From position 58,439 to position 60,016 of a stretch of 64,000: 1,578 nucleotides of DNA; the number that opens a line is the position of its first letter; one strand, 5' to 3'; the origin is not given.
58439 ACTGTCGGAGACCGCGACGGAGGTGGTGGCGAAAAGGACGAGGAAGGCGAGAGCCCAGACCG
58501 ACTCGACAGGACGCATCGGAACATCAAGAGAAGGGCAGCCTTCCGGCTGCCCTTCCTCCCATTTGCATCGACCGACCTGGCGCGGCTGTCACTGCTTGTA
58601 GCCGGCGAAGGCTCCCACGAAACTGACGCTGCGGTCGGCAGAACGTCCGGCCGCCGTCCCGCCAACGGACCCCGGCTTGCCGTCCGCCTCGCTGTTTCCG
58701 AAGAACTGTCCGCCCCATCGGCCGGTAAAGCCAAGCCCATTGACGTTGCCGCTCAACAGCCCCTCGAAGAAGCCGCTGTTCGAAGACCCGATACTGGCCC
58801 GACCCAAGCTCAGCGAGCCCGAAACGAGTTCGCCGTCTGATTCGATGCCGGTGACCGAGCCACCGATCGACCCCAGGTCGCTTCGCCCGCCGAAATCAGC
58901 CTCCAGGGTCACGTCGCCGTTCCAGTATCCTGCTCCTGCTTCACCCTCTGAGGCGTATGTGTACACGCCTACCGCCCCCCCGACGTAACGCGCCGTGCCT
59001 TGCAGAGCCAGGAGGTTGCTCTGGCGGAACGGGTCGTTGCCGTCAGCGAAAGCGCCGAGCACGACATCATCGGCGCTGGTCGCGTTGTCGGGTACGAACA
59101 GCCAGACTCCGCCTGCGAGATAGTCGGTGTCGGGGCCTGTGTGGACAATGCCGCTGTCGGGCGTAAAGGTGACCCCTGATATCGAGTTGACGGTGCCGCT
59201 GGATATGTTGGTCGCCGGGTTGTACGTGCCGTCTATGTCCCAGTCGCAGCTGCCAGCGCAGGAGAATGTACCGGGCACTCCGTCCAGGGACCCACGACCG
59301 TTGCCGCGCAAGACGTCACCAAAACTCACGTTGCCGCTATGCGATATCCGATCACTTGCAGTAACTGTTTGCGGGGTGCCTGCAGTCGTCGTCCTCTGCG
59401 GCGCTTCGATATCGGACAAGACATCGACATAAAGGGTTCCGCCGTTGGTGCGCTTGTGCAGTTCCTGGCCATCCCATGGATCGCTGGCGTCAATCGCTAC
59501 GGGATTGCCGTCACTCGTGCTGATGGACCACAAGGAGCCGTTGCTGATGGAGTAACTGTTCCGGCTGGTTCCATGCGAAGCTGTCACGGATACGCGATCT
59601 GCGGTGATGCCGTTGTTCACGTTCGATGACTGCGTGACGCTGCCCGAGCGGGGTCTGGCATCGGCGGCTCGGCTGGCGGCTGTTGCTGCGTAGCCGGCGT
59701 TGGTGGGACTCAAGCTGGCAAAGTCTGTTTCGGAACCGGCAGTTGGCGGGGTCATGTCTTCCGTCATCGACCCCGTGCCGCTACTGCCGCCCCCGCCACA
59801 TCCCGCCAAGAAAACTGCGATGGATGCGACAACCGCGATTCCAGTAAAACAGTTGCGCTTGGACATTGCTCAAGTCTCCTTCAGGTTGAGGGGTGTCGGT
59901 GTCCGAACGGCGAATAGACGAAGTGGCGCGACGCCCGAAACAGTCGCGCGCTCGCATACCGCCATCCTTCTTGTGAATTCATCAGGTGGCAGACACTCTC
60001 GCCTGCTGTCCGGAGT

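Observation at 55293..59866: Slam-type translocator flanked by two TbpB-like surface lipoproteins, one of which carries a metzincin protease domain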

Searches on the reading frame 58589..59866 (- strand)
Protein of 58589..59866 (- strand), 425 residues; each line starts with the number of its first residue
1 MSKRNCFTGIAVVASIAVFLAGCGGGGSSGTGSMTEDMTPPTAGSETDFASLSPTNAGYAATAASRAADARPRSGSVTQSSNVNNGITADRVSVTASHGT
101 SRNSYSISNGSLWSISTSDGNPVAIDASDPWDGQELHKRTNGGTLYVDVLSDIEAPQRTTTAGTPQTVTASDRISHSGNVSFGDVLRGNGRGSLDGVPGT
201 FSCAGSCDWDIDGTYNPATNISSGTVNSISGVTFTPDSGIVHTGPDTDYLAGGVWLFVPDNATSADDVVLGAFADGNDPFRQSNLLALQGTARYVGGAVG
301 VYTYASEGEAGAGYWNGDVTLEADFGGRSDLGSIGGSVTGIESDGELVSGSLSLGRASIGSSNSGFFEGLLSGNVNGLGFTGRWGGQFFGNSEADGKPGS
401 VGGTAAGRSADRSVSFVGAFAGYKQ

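Call 3: search_protein_families(library=pfam, proteins=[window:58589-59866:-], max_evalue=0.1)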
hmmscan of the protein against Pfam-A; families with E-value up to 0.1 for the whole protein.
window:58589-59866:- (425 aa): 1 family
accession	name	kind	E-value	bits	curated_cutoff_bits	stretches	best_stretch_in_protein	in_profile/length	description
PF12733.13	Cadherin-like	-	0.023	15.6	24.2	1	43-108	22-85/89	Cadherin-like beta sandwich domain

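Call 4: search_protein_families(library=ncbifam, proteins=[window:58589-59866:-], max_evalue=0.1)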
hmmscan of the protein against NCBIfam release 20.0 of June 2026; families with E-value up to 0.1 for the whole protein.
window:58589-59866:- (425 aa): 1 family
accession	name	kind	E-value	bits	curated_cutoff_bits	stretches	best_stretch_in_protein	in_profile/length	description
NF058595.1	invert_tail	domain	0.022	15.1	37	1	7-40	56-87/113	lipo-invert putative C-terminal anchoring domain-containing protein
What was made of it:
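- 58589..59866 (-): Gene A: 425-aa lipoprotein. It has a signal peptide with lipobox LAGC, a disordered Gly/Ser linker to about residue 45, a beta-rich N-terminal domain of unknown function (about 46-244), and a C-terminal TbpB-lobe-like handle and barrel (about 245-425). No Pfam or NCBIfam hit (calls 3, 4).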

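Call 19: find_homologous_proteins(query=window:58589-59866:-)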
Query window:58589-59866:- (425 aa): 337 proteins with E <= 0.001 among 8000 candidates; the best 120 are listed.
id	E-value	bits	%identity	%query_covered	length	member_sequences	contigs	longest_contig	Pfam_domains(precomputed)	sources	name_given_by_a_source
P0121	7.1e-271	917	100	100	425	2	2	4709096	-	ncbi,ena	-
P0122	1.4e-230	784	87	100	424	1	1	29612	-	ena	-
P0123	5.0e-219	746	86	91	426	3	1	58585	-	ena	-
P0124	4.3e-187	641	73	98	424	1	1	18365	-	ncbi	-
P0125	3.4e-178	611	75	91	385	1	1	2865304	-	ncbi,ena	-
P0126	6.8e-177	607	71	98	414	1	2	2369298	-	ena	-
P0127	2.1e-176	605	72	100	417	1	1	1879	-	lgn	-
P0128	2.8e-174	598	54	94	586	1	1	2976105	-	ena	-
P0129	3.3e-170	585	69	100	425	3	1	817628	-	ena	-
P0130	4.0e-165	568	67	100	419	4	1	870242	-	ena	-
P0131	1.1e-161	557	69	100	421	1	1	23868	-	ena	-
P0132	6.2e-160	551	70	89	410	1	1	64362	-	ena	-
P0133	5.7e-158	545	70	90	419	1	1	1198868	-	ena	-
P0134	3.9e-157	542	63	93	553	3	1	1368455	-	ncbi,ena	-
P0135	3.1e-153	529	61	91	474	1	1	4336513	-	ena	-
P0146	1.9e-128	447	59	91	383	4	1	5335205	-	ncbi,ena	-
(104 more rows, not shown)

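Call 20: find_encoding_contigs(protein=P0121, flank=10000, max_places=4)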
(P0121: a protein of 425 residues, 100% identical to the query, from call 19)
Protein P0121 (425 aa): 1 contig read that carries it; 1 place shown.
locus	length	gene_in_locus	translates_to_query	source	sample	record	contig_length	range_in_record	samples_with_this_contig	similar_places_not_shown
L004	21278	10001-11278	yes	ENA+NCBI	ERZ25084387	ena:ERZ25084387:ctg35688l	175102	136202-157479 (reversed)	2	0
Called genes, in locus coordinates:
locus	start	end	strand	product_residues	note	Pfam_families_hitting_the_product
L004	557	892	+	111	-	-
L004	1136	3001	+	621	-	PF02743:dCache_1 (faint), PF00211:Guanylate_cyc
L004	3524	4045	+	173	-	PF06041:DUF924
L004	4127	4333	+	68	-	-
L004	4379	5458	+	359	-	-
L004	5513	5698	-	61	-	-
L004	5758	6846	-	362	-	PF13384:HTH_23 (weak), PF09339:HTH_IclR (faint), PF13518:HTH_28 (faint), PF13551:HTH_29 (weak), PF13565:HTH_32, PF13358:DDE_3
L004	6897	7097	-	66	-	PF05988:DUF899 (weak)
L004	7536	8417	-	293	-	-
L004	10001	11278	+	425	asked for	-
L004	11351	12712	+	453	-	PF14559:TPR_19 (faint), PF04575:SlipAM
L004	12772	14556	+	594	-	-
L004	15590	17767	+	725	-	PF03372:Exo_endo_phos (weak)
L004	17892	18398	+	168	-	-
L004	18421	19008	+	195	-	-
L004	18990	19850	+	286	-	PF00106:adh_short, PF08659:KR, PF13561:adh_short_C2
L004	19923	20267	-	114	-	-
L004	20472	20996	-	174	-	-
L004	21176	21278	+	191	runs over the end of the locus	-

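Call 40: predict_structure(alignment_id=A2)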
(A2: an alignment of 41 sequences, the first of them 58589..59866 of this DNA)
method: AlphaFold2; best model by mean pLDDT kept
length: 425 residues; sequences in the alignment: 41
mean_pLDDT: 81.3   pTM: 0.69
mean pLDDT of the five models: 81.3, 81.2, 80.8, 80.0, 79.8
residues with pLDDT >= 90: 207; 70-90: 149; 50-70: 24; < 50: 45
segments of 3 or more residues with pLDDT < 50: 1-45
pLDDT, mean of each block of 10 residues (from residue 1): 32 29 28 29 49 85 91 88 93 89 90 88 79 89 90 82 85 92 87 92 87 91 93 83 76 93 91 82 66 92 84 90 84 95 89 94 83 95 92 78 94 93 91
secondary structure, 60 per line:
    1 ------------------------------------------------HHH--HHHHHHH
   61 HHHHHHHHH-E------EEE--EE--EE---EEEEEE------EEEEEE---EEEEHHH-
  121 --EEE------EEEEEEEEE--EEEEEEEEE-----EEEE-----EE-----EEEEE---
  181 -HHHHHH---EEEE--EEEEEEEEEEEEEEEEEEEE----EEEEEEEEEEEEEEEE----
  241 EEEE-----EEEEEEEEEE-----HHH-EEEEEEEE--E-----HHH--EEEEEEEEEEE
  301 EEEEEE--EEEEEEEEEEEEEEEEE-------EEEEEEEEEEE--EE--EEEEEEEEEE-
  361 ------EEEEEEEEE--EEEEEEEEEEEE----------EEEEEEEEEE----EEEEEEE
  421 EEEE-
elements in order: H54-69 E78-80 E92-97 E104-109 E113-116 E123-125 E132-140 E143-151 E157-160 E173-177 H182-187 E191-194 E197-216 E221-236 E241-244 E250-259 E269-276 E290-306 E309-325 E333-343 E350-359 E367-375 E378-389 E400-409 E414-424
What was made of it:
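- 58589..59866 (-): AF2 model pLDDT 81 (call 40).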

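Call 80: find_encoding_contigs(protein=P0146, flank=6000, max_places=2)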
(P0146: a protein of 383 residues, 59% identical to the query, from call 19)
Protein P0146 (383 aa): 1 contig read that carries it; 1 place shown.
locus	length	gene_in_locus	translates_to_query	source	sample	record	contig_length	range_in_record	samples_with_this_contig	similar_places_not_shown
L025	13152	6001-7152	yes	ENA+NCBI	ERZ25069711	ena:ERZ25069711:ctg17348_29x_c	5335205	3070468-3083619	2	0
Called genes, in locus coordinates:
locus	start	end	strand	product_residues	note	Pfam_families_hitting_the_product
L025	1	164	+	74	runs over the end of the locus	-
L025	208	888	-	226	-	PF25989:YknX_C (faint), PF25967:RND-MFP_C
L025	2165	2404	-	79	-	-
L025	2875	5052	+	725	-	-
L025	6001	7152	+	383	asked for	-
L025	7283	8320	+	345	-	-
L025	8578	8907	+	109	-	-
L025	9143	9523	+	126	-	-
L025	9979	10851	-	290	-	PF00561:Abhydrolase_1, PF12146:Hydrolase_4, PF12697:Abhydrolase_6, PF20408:Abhydrolase_11 (weak)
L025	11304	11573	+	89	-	PF01740:STAS, PF13466:STAS_2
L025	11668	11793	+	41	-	-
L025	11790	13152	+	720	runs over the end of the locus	PF00512:HisKA (faint), PF00672:HAMP, PF02518:HATPase_c, PF14501:HATPase_c_5 (weak)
